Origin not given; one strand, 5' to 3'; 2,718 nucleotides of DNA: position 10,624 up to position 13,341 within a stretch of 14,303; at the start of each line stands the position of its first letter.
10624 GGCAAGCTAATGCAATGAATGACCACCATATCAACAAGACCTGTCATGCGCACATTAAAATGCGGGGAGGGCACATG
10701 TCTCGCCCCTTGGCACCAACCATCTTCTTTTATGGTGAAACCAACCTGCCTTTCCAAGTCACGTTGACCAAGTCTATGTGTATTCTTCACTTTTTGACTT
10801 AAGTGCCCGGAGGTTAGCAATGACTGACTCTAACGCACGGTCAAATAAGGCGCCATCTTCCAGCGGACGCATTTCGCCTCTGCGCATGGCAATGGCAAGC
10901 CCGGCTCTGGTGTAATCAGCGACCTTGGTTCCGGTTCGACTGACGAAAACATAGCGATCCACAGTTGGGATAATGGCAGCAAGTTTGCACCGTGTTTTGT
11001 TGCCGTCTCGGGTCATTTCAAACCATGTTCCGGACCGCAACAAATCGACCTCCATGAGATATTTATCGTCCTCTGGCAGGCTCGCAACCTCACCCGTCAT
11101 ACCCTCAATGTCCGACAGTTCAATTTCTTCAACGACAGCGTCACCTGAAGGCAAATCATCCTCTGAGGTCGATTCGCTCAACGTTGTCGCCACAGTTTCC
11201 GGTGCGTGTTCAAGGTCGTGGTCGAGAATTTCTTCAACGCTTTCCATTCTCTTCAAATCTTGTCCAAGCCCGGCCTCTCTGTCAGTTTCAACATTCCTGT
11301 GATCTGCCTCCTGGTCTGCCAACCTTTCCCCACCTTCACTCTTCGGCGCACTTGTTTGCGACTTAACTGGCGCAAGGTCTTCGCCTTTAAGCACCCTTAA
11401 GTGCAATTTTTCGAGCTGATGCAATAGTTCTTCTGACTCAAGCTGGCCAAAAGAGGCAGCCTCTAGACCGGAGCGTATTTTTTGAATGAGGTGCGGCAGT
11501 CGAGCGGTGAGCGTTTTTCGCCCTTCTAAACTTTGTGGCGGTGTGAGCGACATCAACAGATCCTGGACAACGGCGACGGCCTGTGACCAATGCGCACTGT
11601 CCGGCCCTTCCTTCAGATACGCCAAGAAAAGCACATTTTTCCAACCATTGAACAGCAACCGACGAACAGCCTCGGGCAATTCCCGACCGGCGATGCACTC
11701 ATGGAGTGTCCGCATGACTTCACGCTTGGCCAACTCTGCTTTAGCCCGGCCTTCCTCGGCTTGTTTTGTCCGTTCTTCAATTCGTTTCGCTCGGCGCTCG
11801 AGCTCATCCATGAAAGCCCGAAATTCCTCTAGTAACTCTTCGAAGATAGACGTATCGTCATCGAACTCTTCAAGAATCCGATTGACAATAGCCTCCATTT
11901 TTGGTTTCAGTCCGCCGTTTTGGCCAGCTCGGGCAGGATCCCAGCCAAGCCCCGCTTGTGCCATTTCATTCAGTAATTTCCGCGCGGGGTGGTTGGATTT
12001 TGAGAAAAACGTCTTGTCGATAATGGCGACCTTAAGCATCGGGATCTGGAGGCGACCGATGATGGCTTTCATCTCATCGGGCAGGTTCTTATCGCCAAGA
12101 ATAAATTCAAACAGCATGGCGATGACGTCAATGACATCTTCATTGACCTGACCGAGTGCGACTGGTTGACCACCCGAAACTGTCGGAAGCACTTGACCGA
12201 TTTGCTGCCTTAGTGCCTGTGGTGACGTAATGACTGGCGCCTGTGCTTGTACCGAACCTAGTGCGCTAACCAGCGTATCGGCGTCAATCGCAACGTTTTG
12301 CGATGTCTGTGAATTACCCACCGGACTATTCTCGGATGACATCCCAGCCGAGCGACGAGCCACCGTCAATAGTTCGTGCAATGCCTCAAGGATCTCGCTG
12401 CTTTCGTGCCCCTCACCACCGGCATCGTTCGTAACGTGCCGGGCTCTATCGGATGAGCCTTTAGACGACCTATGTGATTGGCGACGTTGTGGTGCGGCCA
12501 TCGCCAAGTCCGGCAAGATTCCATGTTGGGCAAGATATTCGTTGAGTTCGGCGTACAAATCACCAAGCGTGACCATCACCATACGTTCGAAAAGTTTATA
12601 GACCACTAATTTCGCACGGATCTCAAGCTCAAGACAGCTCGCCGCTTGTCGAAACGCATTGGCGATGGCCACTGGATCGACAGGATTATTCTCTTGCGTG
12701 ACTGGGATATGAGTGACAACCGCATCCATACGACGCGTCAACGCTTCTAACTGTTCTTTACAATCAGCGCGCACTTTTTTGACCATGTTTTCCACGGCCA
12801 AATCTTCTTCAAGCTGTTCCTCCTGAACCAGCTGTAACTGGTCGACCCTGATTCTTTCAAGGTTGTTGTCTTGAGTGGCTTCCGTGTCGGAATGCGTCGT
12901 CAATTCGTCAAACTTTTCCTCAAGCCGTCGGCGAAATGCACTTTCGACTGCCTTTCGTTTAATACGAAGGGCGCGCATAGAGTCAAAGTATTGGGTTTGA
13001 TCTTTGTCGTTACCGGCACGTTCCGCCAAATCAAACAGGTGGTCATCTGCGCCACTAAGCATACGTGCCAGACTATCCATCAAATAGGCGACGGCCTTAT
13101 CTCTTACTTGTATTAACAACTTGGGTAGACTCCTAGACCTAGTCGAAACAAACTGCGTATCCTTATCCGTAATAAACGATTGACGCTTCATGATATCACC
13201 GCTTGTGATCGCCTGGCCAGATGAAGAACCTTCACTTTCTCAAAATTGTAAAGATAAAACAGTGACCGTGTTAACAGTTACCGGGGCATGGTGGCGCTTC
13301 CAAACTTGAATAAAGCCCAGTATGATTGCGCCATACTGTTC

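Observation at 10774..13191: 805-aa acidic coiled-coil protein of unknown function between nadC and ampD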

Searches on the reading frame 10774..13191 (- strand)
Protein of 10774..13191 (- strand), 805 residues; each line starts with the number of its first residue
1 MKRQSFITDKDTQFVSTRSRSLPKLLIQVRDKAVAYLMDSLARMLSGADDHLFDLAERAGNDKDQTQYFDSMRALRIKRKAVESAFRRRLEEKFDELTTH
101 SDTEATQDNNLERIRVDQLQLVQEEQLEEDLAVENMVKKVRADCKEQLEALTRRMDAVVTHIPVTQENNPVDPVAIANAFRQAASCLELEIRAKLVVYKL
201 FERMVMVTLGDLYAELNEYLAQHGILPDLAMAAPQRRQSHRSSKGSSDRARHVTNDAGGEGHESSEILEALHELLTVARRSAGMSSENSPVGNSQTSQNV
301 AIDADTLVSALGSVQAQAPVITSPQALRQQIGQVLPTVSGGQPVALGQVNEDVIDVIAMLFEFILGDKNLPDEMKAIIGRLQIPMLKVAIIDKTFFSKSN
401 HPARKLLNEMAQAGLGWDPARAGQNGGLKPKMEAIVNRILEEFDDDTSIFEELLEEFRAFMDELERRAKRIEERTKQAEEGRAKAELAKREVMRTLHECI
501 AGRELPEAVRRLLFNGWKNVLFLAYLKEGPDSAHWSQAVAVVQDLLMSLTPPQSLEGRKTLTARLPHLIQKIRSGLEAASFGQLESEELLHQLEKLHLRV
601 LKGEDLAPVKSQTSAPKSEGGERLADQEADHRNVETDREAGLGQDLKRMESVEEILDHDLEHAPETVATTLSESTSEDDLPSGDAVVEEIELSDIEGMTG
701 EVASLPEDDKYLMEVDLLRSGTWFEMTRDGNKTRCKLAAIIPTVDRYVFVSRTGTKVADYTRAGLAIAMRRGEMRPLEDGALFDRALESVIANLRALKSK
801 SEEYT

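Call 5: search_protein_families(library=pfam, proteins=[window:10774-13191:-], max_evalue=0.01)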
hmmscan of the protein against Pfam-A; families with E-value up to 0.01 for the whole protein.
window:10774-13191:- (805 aa): 1 family
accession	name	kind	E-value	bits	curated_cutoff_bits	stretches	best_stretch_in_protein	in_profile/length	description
PF07793.16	DUF1631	-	1.2e-225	751.9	33.7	1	19-794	3-741/741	Protein of unknown function (DUF1631)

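Call 6: search_protein_families(library=ncbifam, proteins=[window:10774-13191:-], max_evalue=0.01)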
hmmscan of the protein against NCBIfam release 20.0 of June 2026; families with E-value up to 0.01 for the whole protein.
window:10774-13191:- (805 aa): 1 family
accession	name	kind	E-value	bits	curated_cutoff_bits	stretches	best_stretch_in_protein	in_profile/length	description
NF058594.1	PacR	exception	4e-89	300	1200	3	254-553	271-577/752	PacR family protein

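Call 15: find_homologous_proteins(query=window:10777-13191:-, max_evalue=0.00001)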
Query window:10777-13191:- (805 aa): 770 proteins with E <= 0.00001 among 8000 candidates; the best 120 are listed.
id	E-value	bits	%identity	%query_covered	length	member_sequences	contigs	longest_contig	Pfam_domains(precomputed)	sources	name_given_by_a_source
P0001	0.0e+0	1748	100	100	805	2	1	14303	PF07793.18,PF26672.1,PF26671.1,PF26670.1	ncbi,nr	ncbi:MAG: DUF1631 domain-containing protein [Gammaproteobacteria bacterium]|nr:MAG: DUF1631 domain-c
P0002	3.0e-229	781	52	97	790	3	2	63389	PF07793.18,PF26672.1,PF26671.1,PF26670.1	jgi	jgi:hypothetical protein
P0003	1.5e-192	660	44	97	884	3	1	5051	PF07793.18,PF26672.1,PF26671.1,PF26670.1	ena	-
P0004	1.7e-186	640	42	100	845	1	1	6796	PF07793.18,PF26672.1,PF26671.1,PF26670.1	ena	-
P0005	1.5e-185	637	42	97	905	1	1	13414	PF07793.18,PF26672.1,PF26671.1,PF26670.1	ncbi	-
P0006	2.2e-185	636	43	97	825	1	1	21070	PF07793.18,PF26672.1,PF26671.1,PF26670.1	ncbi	-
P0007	3.2e-168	580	42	97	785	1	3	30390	PF07793.18,PF26672.1,PF26671.1,PF26670.1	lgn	-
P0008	8.4e-167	575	41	97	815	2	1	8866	PF07793.18,PF26672.1,PF26671.1,PF26670.1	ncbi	-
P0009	3.4e-166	573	40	97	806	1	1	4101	PF07793.18,PF26672.1,PF26671.1,PF26670.1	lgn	-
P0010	1.1e-164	568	39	99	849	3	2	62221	PF07793.18,PF26672.1,PF26671.1,PF26670.1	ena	-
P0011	1.3e-162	561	39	97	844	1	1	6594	PF07793.18,PF26672.1,PF26671.1,PF26670.1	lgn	-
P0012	6.3e-158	546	38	97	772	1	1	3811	PF07793.18,PF26672.1,PF26671.1,PF26670.1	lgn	-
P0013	1.5e-155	538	38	97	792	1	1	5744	PF07793.18,PF26672.1,PF26671.1,PF26670.1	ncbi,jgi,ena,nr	ncbi:MAG: hypothetical protein DRQ47_02970 [Gammaproteobacteria bacterium]|nr:MAG: hypothetical prot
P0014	8.3e-155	535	37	97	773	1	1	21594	PF07793.18,PF26672.1,PF26671.1,PF26670.1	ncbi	-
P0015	5.2e-152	526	41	72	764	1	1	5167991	PF07793.18,PF26672.1,PF26671.1,PF26670.1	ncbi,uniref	ncbi:DUF1631 domain-containing protein [Pseudomonas sp. SP16.1]|uniref:DUF1631 domain-containing pro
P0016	1.0e-151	525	40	97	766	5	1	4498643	PF07793.18,PF26672.1,PF26671.1,PF26670.1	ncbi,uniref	ncbi:DUF1631 domain-containing protein [Pseudomonas sp. MBLB4123]|uniref:DUF1631 domain-containing p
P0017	2.2e-151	524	38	97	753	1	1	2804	PF07793.18,PF26672.1,PF26671.1,PF26670.1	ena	-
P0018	1.1e-150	522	37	97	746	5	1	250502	PF07793.18,PF26672.1,PF26671.1,PF26670.1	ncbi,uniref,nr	ncbi:DUF1631 domain-containing protein [Stutzerimonas urumqiensis]|uniref:DUF1631 domain-containing 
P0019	3.2e-150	520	39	97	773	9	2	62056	PF07793.18,PF26672.1,PF26671.1,PF26670.1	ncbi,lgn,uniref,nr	ncbi:DUF1631 domain-containing protein [Pseudomonas indica]|uniref:Thymidine phosphorylase n=1 Tax=P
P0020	1.3e-149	518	40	97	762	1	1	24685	PF07793.18,PF26672.1,PF26671.1,PF26670.1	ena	-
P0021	3.3e-149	517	40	97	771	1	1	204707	PF07793.18,PF26672.1,PF26671.1,PF26670.1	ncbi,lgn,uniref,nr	ncbi:DUF1631 domain-containing protein [Pseudomonas sp. GOM6]|uniref:DUF1631 domain-containing prote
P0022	1.0e-148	515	38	97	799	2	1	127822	PF07793.18,PF26672.1,PF26671.1,PF26670.1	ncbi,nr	ncbi:MAG: DUF1631 domain-containing protein [Gammaproteobacteria bacterium]|nr:DUF1631 domain-contai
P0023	1.8e-148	514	40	97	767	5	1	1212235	PF07793.18,PF26672.1,PF26671.1,PF26670.1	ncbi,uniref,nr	ncbi:DUF1631 domain-containing protein [Pseudomonas sediminis]|uniref:Thymidine phosphorylase n=1 Ta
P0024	2.1e-148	514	40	97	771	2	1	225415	PF07793.18,PF26672.1,PF26671.1,PF26670.1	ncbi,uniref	ncbi:DUF1631 domain-containing protein [Pseudomonas peli]|uniref:DUF1631 domain-containing protein n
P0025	2.5e-148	514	39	97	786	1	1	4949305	PF07793.18,PF26672.1,PF26671.1,PF26670.1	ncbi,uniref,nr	ncbi:thymidine phosphorylase [Pseudomonas alcaligenes]|uniref:Thymidine phosphorylase n=1 Tax=Aquips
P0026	2.9e-148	514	41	97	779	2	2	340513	PF07793.18,PF26672.1,PF26671.1,PF26670.1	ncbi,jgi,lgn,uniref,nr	ncbi:DUF1631 domain-containing protein [Aquipseudomonas alcaligenes]|jgi:hypothetical protein|uniref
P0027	3.6e-148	513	57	12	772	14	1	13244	PF07793.18,PF26672.1,PF26671.1,PF26670.1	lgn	-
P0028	4.7e-148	513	40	97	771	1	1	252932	PF07793.18,PF26672.1,PF26671.1,PF26670.1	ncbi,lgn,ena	-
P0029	5.3e-148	513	40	97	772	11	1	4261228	PF07793.18,PF26672.1,PF26671.1,PF26670.1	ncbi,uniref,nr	ncbi:conserved hypothetical protein [Pseudomonas sp. 8AS]|uniref:DUF1631 domain-containing protein n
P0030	5.8e-148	513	40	97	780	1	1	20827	PF07793.18,PF26672.1,PF26671.1,PF26670.1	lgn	-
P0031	6.5e-148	513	40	97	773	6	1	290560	PF07793.18,PF26672.1,PF26671.1,PF26670.1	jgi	jgi:hypothetical protein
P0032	8.8e-148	512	41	97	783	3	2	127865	PF07793.18,PF26672.1,PF26671.1,PF26670.1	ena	-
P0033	1.0e-147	512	41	97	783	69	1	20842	PF07793.18,PF26672.1,PF26671.1,PF26670.1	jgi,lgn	-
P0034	1.1e-147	512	39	97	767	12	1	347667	PF07793.18,PF26672.1,PF26671.1,PF26670.1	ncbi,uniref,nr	ncbi:thymidine phosphorylase [Pseudomonas taeanensis MS-3]|uniref:Thymidine phosphorylase n=1 Tax=Ps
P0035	1.5e-147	511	40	97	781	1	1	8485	PF07793.18,PF26672.1,PF26671.1,PF26670.1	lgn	-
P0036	1.5e-147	511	40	97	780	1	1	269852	PF07793.18,PF26672.1,PF26671.1,PF26670.1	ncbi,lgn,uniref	ncbi:DUF1631 domain-containing protein [Aquipseudomonas alcaligenes]|uniref:DUF1631 domain-containin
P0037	1.5e-147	511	39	97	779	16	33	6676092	PF07793.18,PF26672.1,PF26671.1,PF26670.1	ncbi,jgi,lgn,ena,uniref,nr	ncbi:DUF1631 domain-containing protein [Pseudomonas solani]|uniref:DUF1631 domain-containing protein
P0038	1.5e-147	511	40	97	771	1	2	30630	PF07793.18,PF26672.1,PF26671.1,PF26670.1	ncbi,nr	ncbi:MAG: DUF1631 domain-containing protein [Gammaproteobacteria bacterium]|nr:DUF1631 domain-contai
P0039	1.9e-147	511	40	97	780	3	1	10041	PF07793.18,PF26672.1,PF26671.1,PF26670.1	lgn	-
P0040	2.3e-147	511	40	97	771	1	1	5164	PF07793.18,PF26672.1,PF26671.1,PF26670.1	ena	-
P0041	3.0e-147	510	40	97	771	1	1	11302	PF07793.18,PF26672.1,PF26671.1,PF26670.1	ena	-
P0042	3.4e-147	510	40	97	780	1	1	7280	PF07793.18,PF26672.1,PF26671.1,PF26670.1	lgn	-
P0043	3.6e-147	510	40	97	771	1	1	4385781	PF07793.18,PF26672.1,PF26671.1,PF26670.1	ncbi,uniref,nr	ncbi:Thymidine phosphorylase [Pseudomonas sp. 8BK]|uniref:DUF1631 domain-containing protein n=1 Tax=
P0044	3.6e-147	510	39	97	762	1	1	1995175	PF07793.18,PF26672.1,PF26671.1,PF26670.1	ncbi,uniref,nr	ncbi:conserved hypothetical protein [Pseudomonas sp. 8Z]|uniref:DUF1631 domain-containing protein n=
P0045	3.8e-147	510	40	97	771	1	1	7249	PF07793.18,PF26672.1,PF26671.1,PF26670.1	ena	-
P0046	4.2e-147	510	36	97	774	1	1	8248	PF07793.18,PF26672.1,PF26671.1,PF26670.1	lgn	-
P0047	4.7e-147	510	39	97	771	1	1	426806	PF07793.18,PF26672.1,PF26671.1,PF26670.1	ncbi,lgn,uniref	ncbi:DUF1631 domain-containing protein [Pseudomonas sp. zbq_18]|uniref:DUF1631 domain-containing pro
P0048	5.2e-147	510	39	97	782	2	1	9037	PF07793.18,PF26672.1,PF26671.1,PF26670.1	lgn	-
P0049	5.4e-147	509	40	97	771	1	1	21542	PF07793.18,PF26672.1,PF26671.1,PF26670.1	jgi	-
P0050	6.7e-147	509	40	97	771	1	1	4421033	PF07793.18,PF26672.1,PF26671.1,PF26670.1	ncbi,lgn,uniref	ncbi:DUF1631 domain-containing protein [Pseudomonas sp. LjRoot71]|uniref:DUF1631 domain-containing p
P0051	7.0e-147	509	39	97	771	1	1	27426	PF07793.18,PF26672.1,PF26671.1,PF26670.1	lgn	-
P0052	7.1e-147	509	40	97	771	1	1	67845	PF07793.18,PF26672.1,PF26671.1,PF26670.1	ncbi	-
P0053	8.0e-147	509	40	97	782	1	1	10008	PF07793.18,PF26672.1,PF26671.1,PF26670.1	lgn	-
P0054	8.9e-147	509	40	97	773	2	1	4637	PF07793.18,PF26672.1,PF26671.1,PF26670.1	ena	-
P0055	1.0e-146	509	40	72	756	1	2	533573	PF07793.18,PF26672.1,PF26671.1,PF26670.1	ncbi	-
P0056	1.1e-146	508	40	97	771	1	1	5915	PF07793.18,PF26672.1,PF26671.1,PF26670.1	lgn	-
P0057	1.2e-146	508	39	97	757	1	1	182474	PF07793.18,PF26672.1,PF26671.1,PF26670.1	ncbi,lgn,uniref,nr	ncbi:DUF1631 domain-containing protein [Metapseudomonas resinovorans]|uniref:DUF1631 domain-containi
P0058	1.6e-146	508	41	97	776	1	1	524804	PF07793.18,PF26672.1,PF26671.1,PF26670.1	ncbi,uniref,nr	ncbi:DUF1631 domain-containing protein [Pseudomonas subflava]|uniref:DUF1631 domain-containing prote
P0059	1.8e-146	508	38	97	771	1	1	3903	PF07793.18,PF26672.1,PF26671.1,PF26670.1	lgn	-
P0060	1.8e-146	508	39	97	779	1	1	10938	PF07793.18,PF26672.1,PF26671.1,PF26670.1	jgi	jgi:hypothetical protein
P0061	2.0e-146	508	39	97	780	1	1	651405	PF07793.18,PF26672.1,PF26671.1,PF26670.1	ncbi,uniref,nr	ncbi:DUF1631 domain-containing protein [Aquipseudomonas ullengensis]|uniref:DUF1631 domain-containin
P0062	2.2e-146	507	40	97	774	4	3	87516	PF07793.18,PF26672.1,PF26671.1,PF26670.1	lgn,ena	-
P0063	2.5e-146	507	38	97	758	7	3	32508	PF07793.18,PF26672.1,PF26671.1,PF26670.1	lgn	-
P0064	3.5e-146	507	39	97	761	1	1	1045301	PF07793.18,PF26672.1,PF26671.1,PF26670.1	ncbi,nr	nr:DUF1631 domain-containing protein [Pseudomonas sp. P818]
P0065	4.0e-146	507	40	97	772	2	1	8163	PF07793.18,PF26672.1,PF26671.1,PF26670.1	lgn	-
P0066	4.5e-146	506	39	97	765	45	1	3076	PF07793.18,PF26672.1,PF26671.1,PF26670.1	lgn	-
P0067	4.8e-146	506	38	97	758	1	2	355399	PF07793.18,PF26672.1,PF26671.1,PF26670.1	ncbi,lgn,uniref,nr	ncbi:hypothetical protein Pres01_00700 [Metapseudomonas resinovorans]|uniref:DUF1631 domain-containi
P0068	5.0e-146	506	39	97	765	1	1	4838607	PF07793.18,PF26672.1,PF26671.1,PF26670.1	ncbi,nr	ncbi:DUF1631 domain-containing protein [Pseudomonadaceae bacterium SI-3]|nr:DUF1631 domain-containin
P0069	6.5e-146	506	39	97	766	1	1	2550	PF07793.18,PF26672.1,PF26671.1,PF26670.1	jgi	jgi:hypothetical protein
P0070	6.6e-146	506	38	97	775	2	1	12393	PF07793.18,PF26672.1,PF26671.1,PF26670.1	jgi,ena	-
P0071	7.3e-146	506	39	97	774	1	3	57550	PF07793.18,PF26672.1,PF26671.1,PF26670.1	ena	-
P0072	8.2e-146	506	39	97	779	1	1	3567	PF07793.18,PF26672.1,PF26671.1,PF26670.1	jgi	jgi:hypothetical protein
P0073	8.3e-146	506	39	97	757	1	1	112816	PF07793.18,PF26672.1,PF26671.1,PF26670.1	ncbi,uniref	ncbi:DUF1631 domain-containing protein [Pseudomonas sp. OTU5201]|uniref:DUF1631 domain-containing pr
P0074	8.5e-146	506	40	97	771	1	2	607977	PF07793.18,PF26672.1,PF26671.1,PF26670.1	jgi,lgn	jgi:hypothetical protein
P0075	1.0e-145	505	39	97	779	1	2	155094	PF07793.18,PF26672.1,PF26671.1,PF26670.1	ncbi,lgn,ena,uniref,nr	ncbi:DUF1631 domain-containing protein [Pseudomonas tohonis]|uniref:DUF1631 domain-containing protei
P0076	1.1e-145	505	39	97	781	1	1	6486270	PF07793.18,PF26672.1,PF26671.1,PF26670.1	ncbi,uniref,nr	ncbi:DUF1631 domain-containing protein [Pseudomonas tohonis]|uniref:DUF1631 domain-containing protei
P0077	1.1e-145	505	38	97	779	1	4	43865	PF07793.18,PF26672.1,PF26671.1,PF26670.1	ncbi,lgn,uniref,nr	ncbi:DUF1631 domain-containing protein [Pseudomonas tohonis]|uniref:DUF1631 domain-containing protei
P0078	1.1e-145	505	39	97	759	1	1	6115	PF07793.18,PF26672.1,PF26671.1,PF26670.1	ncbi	ncbi:hypothetical protein D3C84_263560 [compost metagenome]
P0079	1.3e-145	505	38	97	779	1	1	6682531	PF07793.18,PF26672.1,PF26671.1,PF26670.1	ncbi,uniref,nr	ncbi:hypothetical protein PHLH8_11120 [Pseudomonas sp. Pc102]|uniref:DUF1631 domain-containing prote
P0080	1.3e-145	505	39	97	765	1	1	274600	PF07793.18,PF26672.1,PF26671.1,PF26670.1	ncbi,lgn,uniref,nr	ncbi:DUF1631 domain-containing protein [Metapseudomonas otitidis]|uniref:DUF1631 domain-containing p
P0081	1.5e-145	505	38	97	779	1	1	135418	PF07793.18,PF26672.1,PF26671.1,PF26670.1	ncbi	-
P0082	1.6e-145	505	38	97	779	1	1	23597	PF07793.18,PF26672.1,PF26671.1,PF26670.1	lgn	-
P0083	1.8e-145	504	39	97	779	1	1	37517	PF07793.18,PF26672.1,PF26671.1,PF26670.1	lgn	-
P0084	2.1e-145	504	39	97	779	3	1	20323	PF07793.18,PF26672.1,PF26671.1,PF26670.1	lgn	-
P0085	2.4e-145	504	40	98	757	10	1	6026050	PF07793.18,PF26672.1,PF26671.1,PF26670.1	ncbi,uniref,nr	ncbi:DUF1631 domain-containing protein [Metapseudomonas furukawaii]|uniref:DUF1631 domain-containing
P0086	2.5e-145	504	38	97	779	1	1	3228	PF07793.18,PF26672.1,PF26671.1,PF26670.1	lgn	-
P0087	2.5e-145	504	38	97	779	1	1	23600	PF07793.18,PF26672.1,PF26671.1,PF26670.1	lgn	-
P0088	2.6e-145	504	39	97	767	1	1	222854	PF07793.18,PF26672.1,PF26671.1,PF26670.1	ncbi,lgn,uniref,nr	ncbi:DUF1631 domain-containing protein [Phytopseudomonas punonensis]|uniref:Thymidine phosphorylase 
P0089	3.0e-145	504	38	97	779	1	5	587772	PF07793.18,PF26672.1,PF26671.1,PF26670.1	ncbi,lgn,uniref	ncbi:DUF1631 domain-containing protein [Pseudomonas sp. USHLN015]|uniref:DUF1631 domain-containing p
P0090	3.4e-145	504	39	96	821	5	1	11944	PF07793.18,PF26672.1,PF26671.1,PF26670.1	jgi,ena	-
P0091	3.7e-145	503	39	97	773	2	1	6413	PF07793.18,PF26672.1,PF26671.1,PF26670.1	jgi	jgi:hypothetical protein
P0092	3.7e-145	503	38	96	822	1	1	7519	PF07793.18,PF26672.1,PF26671.1,PF26670.1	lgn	-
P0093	3.8e-145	503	38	97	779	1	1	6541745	PF07793.18,PF26672.1,PF26671.1,PF26670.1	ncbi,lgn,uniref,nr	ncbi:DUF1631 domain-containing protein [Pseudomonas tohonis]|uniref:DUF1631 domain-containing protei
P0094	4.3e-145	503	38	97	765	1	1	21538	PF07793.18,PF26672.1,PF26671.1,PF26670.1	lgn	-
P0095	4.6e-145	503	39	97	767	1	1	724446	PF07793.18,PF26672.1,PF26671.1,PF26670.1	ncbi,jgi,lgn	-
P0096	5.4e-145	503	38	97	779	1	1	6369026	PF07793.18,PF26672.1,PF26671.1,PF26670.1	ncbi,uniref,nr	ncbi:DUF1631 domain-containing protein [Pseudomonas tohonis]|uniref:DUF1631 domain-containing protei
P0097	5.6e-145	503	38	97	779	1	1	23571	PF07793.18,PF26672.1,PF26671.1,PF26670.1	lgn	-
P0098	5.7e-145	503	38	97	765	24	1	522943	PF07793.18,PF26672.1,PF26671.1,PF26670.1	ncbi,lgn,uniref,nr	ncbi:DUF1631 domain-containing protein [Pseudomonas sp. zfem003]|uniref:DUF1631 domain-containing pr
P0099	6.1e-145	503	39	97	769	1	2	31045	PF07793.18,PF26672.1,PF26671.1,PF26670.1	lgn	-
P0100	6.4e-145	503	39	97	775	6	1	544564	PF07793.18,PF26672.1,PF26671.1,PF26670.1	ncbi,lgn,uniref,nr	ncbi:DUF1631 domain-containing protein [Aquipseudomonas alcaligenes]|uniref:DUF1631 domain-containin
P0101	6.9e-145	503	39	97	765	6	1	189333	PF07793.18,PF26672.1,PF26671.1,PF26670.1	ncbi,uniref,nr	ncbi:DUF1631 domain-containing protein [Metapseudomonas otitidis]|uniref:DUF1631 domain-containing p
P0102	7.1e-145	502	38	97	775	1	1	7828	PF07793.18,PF26672.1,PF26671.1,PF26670.1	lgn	-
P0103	7.5e-145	502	39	97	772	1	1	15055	PF07793.18,PF26672.1,PF26671.1,PF26670.1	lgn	-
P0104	7.8e-145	502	37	97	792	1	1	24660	PF07793.18,PF26672.1,PF26671.1,PF26670.1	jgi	jgi:hypothetical protein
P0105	8.2e-145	502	39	97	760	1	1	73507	PF07793.18,PF26672.1,PF26671.1,PF26670.1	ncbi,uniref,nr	ncbi:DUF1631 domain-containing protein [Pseudomonas sp. BN417]|uniref:DUF1631 domain-containing prot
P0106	8.6e-145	502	38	97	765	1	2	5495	PF07793.18,PF26672.1,PF26671.1,PF26670.1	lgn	-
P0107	9.8e-145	502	38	97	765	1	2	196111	PF07793.18,PF26672.1,PF26671.1,PF26670.1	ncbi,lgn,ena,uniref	ncbi:DUF1631 domain-containing protein [Metapseudomonas otitidis]|uniref:DUF1631 domain-containing p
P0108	1.0e-144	502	38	97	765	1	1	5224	PF07793.18,PF26672.1,PF26671.1,PF26670.1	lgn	-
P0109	1.0e-144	502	39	97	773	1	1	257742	PF07793.18,PF26672.1,PF26671.1,PF26670.1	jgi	-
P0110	1.0e-144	502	39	97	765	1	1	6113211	PF07793.18,PF26672.1,PF26671.1,PF26670.1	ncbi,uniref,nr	ncbi:DUF1631 domain-containing protein [Metapseudomonas otitidis]|uniref:DUF1631 domain-containing p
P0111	1.0e-144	502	39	97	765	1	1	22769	PF07793.18,PF26672.1,PF26671.1,PF26670.1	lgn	-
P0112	1.2e-144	502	39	97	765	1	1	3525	PF07793.18,PF26672.1,PF26671.1,PF26670.1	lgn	-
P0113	1.2e-144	502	38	97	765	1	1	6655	PF07793.18,PF26672.1,PF26671.1,PF26670.1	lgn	-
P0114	1.3e-144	502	38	97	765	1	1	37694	PF07793.18,PF26672.1,PF26671.1,PF26670.1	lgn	-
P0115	1.3e-144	502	40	97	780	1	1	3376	PF07793.18,PF26672.1,PF26671.1,PF26670.1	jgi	jgi:hypothetical protein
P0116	1.4e-144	502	39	97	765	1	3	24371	PF07793.18,PF26672.1,PF26671.1,PF26670.1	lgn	-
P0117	1.4e-144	501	39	97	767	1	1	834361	PF07793.18,PF26672.1,PF26671.1,PF26670.1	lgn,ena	-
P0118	1.5e-144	501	38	97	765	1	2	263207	PF07793.18,PF26672.1,PF26671.1,PF26670.1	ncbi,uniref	ncbi:DUF1631 domain-containing protein [Metapseudomonas otitidis]|uniref:DUF1631 domain-containing p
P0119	1.5e-144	501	38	97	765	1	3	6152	PF07793.18,PF26672.1,PF26671.1,PF26670.1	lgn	-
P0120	1.5e-144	501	39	97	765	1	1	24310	PF07793.18,PF26672.1,PF26671.1,PF26670.1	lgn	-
